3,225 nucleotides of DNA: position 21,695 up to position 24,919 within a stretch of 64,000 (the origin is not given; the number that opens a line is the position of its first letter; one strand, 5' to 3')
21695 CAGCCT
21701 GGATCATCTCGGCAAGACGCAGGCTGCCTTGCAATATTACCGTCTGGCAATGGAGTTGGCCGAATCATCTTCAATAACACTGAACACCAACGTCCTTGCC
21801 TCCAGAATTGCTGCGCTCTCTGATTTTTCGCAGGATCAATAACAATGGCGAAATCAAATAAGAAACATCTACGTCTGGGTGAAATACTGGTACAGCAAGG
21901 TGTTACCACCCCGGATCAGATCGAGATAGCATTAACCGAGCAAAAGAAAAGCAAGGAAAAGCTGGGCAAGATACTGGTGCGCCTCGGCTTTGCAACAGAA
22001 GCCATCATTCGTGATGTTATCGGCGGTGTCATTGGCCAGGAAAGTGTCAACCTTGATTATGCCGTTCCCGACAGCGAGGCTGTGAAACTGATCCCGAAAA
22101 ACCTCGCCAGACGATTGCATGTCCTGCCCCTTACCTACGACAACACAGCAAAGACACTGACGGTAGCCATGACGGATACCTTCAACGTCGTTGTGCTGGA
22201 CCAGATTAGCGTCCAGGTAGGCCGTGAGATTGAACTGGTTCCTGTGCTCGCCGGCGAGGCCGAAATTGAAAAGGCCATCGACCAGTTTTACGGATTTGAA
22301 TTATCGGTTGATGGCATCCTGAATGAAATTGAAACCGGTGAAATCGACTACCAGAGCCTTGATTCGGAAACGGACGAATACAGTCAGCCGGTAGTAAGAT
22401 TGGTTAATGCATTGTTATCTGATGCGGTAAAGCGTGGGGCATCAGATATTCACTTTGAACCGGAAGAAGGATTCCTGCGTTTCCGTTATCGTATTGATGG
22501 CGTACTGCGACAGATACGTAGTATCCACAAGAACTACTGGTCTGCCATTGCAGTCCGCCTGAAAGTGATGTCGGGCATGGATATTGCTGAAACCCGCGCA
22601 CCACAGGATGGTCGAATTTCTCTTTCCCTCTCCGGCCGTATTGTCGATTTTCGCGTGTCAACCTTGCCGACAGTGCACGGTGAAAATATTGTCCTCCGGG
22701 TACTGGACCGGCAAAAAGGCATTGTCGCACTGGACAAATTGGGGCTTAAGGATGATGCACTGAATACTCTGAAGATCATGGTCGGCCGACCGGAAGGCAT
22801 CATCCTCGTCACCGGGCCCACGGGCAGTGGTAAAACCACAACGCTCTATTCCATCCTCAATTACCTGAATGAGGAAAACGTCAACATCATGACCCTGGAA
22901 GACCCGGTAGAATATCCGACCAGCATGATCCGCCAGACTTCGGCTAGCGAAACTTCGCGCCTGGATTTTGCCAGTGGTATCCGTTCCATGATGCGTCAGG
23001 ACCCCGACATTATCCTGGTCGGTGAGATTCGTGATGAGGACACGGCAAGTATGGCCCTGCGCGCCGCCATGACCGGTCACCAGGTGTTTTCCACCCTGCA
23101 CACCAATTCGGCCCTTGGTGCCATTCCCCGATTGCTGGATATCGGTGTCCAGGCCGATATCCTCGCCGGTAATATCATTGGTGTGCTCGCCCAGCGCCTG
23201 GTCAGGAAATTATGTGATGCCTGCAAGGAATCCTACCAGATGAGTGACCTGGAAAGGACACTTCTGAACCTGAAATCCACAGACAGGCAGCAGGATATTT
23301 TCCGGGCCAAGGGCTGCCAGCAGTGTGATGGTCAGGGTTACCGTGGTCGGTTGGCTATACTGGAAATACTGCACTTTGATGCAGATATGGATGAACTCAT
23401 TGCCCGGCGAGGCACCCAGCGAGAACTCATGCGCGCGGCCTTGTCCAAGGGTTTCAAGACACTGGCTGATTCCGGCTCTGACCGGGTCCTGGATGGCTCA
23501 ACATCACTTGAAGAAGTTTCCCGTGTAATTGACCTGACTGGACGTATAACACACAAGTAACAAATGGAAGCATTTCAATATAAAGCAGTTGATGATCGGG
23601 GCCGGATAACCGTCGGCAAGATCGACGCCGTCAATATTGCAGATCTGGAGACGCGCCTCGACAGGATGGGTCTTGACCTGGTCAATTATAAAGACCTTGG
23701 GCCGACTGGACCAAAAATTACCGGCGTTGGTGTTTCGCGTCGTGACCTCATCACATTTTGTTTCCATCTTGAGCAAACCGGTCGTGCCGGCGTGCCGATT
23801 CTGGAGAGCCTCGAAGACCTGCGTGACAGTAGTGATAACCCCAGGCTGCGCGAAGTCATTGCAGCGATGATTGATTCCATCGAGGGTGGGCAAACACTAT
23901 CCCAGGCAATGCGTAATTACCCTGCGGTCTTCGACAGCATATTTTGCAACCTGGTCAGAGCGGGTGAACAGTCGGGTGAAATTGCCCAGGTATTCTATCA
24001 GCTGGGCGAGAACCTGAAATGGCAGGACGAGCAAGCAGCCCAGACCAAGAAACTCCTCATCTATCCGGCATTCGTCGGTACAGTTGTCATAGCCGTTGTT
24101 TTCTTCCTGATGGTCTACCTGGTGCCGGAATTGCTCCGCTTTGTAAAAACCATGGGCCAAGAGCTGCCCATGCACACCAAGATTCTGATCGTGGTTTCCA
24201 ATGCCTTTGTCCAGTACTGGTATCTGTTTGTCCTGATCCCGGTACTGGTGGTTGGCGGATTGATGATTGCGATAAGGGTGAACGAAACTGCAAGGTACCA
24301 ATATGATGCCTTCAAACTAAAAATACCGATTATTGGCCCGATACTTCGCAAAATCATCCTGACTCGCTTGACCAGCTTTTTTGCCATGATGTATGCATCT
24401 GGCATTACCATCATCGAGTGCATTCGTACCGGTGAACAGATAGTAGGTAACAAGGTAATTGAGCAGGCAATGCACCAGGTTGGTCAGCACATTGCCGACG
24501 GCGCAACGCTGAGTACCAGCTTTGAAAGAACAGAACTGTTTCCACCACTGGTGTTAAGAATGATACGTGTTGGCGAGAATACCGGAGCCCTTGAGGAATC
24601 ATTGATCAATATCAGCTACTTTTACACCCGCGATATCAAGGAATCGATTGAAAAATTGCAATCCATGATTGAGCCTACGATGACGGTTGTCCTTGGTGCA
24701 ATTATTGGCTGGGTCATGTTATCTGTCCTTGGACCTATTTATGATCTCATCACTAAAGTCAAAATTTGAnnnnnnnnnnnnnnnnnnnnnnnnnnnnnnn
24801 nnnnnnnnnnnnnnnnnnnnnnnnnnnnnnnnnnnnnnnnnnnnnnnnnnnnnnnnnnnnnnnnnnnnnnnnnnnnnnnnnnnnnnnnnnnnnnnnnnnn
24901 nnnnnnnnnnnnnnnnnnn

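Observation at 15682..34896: Non-canonical MSHA-like type IV pilus locus led by a sigma-54 response regulator, with permuted gene order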

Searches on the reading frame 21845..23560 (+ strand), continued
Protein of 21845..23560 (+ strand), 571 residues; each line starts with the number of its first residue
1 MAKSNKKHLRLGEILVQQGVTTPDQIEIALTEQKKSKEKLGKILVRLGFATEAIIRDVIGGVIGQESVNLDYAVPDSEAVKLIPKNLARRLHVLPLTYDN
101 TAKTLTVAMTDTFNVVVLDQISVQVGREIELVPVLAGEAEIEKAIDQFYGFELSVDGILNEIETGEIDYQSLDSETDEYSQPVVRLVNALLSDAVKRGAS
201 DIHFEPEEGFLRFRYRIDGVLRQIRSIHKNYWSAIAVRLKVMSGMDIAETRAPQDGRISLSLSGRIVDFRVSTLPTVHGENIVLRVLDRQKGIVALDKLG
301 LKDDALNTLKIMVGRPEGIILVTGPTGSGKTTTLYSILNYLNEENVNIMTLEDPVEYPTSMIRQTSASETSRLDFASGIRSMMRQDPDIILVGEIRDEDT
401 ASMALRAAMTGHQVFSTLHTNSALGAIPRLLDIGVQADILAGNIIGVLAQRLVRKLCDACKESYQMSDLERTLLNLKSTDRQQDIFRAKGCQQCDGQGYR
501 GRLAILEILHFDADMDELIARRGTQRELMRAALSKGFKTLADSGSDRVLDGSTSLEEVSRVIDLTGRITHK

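Call 88: get_annotated_region(hit=H24, flank=9000)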
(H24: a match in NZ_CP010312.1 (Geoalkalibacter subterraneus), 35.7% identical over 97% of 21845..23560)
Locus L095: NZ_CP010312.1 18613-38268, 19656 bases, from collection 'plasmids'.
description: Geoalkalibacter subterraneus strain Red1 plasmid pGSUB1, complete sequence
organism: Geoalkalibacter subterraneus (NCBI taxid 483547)
taxonomy: Bacteria; Thermodesulfobacteriota; Desulfuromonadia; Desulfuromonadales; Geoalkalibacteraceae; Geoalkalibacter; Geoalkalibacter subterraneus
host: -; source: -; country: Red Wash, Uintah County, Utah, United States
typing (MOB-suite, as given by PLSDB): non-mobilizable
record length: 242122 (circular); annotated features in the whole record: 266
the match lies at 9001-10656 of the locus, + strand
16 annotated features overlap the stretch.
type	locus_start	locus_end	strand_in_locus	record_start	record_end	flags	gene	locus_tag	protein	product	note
CDS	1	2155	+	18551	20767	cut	-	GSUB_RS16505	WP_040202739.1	hypothetical protein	-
CDS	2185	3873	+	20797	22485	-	-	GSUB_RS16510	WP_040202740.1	hypothetical protein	-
CDS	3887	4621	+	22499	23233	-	-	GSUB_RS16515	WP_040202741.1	PilZ domain-containing protein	-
CDS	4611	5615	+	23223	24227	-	-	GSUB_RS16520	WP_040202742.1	hypothetical protein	-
CDS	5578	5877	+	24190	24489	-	-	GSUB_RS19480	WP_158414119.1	hypothetical protein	-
CDS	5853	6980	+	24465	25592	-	-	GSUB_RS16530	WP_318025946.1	type IV pilus twitching motility protein PilT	GO:0043107 - type IV pilus-dependent motility [Evidence IEA]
CDS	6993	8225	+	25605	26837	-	-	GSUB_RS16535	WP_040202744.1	type II secretion system F family protein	-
CDS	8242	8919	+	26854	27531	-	-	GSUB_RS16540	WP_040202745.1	PilZ domain-containing protein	-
CDS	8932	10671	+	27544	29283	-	-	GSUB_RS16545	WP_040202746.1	GspE/PulE family protein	-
CDS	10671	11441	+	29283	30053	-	-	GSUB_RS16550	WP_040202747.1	A24 family peptidase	-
CDS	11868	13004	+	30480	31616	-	-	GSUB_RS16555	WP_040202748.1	hypothetical protein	-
CDS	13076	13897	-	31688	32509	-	trfA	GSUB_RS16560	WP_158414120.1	plasmid replication initiator TrfA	-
CDS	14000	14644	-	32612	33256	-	-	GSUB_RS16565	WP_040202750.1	hypothetical protein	-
CDS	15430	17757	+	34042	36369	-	mobH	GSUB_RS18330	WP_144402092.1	MobH family relaxase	-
CDS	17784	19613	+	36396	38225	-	traD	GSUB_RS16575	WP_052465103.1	conjugative transfer system coupling protein TraD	GO:0015074 - DNA integration [Evidence IEA]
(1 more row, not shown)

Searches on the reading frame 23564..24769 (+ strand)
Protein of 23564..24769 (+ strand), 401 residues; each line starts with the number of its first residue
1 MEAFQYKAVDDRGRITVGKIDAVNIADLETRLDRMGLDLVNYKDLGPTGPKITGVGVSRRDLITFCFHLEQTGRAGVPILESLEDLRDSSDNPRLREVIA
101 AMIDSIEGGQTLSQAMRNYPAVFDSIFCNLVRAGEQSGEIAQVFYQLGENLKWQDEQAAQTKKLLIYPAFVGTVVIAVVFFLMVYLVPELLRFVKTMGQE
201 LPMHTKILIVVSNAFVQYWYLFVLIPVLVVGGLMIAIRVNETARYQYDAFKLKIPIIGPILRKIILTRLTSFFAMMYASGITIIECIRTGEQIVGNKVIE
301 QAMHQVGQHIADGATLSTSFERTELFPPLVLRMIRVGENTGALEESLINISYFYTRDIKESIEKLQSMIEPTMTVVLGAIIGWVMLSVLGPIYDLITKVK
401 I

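Call 3: search_protein_families(library=pfam, proteins=[window:23564-24769:+], max_evalue=0.01)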
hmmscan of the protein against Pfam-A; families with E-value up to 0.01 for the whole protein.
window:23564-24769:+ (401 aa): 1 family
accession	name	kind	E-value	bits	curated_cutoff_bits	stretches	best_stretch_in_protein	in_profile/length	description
PF00482.28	T2SSF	-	7.6e-53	178.2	25.2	2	74-188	10-125/125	Type II secretion system (T2SS), protein F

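Call 5: search_protein_families(library=ncbifam, proteins=[window:23564-24769:+], max_evalue=0.01)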
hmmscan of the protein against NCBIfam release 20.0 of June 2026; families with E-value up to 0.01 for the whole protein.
window:23564-24769:+ (401 aa): 7 families
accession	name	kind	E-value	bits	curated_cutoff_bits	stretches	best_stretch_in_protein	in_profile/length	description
TIGR02120.1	GspF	equivalog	4e-92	309.5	424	1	4-396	1-398/401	type II secretion system inner membrane protein GspF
NF052606.1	T4PiliAsmPilCMyx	equivalog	2.2e-76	257.4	700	1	3-400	21-419/419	type IV pilus assembly protein PilC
NF052607.1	T4PiliAsmPilCThrm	equivalog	7.7e-75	252.5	700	1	1-398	1-403/406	type IV pilus assembly protein PilC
NF007861.0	PRK10573.1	equivalog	2.9e-62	211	401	1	4-396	7-395/401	protein transport protein HofC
NF047826.1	T3SSXpsF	equivalog_domain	8.2e-60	202.7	650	1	1-397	1-402/405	type II secretion system protein XpsF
NF041012.2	T4P_ComGB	equivalog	2e-39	135.9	240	1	64-396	5-331/332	competence type IV pilus assembly protein ComGB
NF028538.0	PAP2_lipid_A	equivalog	0.009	15.5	275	0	139-229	32-120/234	PAP2 family lipid A phosphatase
